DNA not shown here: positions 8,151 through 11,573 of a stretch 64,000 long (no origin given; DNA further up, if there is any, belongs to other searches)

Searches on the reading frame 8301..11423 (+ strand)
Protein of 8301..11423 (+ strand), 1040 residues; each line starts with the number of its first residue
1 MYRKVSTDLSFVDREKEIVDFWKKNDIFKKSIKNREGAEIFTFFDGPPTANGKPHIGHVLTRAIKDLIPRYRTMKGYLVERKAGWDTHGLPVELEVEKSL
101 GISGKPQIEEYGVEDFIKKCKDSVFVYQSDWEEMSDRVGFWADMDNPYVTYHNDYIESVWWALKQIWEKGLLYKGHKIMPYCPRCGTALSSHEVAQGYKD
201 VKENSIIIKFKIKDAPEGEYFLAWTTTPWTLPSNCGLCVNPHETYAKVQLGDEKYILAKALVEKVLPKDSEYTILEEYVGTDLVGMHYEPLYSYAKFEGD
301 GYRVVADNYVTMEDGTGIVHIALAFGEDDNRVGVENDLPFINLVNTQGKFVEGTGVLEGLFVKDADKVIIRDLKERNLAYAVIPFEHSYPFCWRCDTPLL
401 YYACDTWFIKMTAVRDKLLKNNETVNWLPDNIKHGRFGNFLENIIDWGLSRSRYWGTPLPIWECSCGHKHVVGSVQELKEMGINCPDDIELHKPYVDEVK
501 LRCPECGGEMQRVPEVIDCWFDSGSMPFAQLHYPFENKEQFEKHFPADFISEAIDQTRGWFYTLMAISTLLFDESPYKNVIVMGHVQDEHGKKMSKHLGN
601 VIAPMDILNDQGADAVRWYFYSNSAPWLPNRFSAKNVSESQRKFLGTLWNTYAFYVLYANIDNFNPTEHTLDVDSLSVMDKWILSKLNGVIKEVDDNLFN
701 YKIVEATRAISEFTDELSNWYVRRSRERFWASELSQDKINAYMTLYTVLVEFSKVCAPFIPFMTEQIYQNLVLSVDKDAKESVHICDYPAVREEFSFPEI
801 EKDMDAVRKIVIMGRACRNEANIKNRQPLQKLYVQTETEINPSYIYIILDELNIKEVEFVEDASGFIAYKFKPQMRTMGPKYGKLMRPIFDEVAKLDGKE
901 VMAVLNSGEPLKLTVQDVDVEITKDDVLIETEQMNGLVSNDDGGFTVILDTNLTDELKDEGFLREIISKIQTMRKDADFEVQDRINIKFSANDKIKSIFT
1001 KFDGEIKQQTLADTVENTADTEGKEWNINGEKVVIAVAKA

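Call 26: search_protein_families(library=pfam, proteins=[window:8301-11423:+])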
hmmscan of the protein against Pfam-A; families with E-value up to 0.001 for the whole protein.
window:8301-11423:+ (1040 aa): 5 families
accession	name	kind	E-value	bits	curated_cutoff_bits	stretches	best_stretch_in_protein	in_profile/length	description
PF00133.28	tRNA-synt_1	-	8.3e-133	443.6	22.7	1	18-623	2-404/414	tRNA synthetases class I (I, L, M and V)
PF19302.4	DUF5915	-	6.7e-59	199.1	27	1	847-1039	3-194/195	Domain of unknown function (DUF5915)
PF08264.19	Anticodon_1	-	1.1e-34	119.8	25.1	1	680-831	1-146/148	Anticodon-binding domain of tRNA ligase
PF09334.17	tRNA-synt_1g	-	8.6e-18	64.7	20.1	2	50-194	10-135/391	tRNA synthetases class I (M)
PF01406.26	tRNA-synt_1e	-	6.6e-06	26.1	27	1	566-623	227-283/301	tRNA synthetases class I (C) catalytic domain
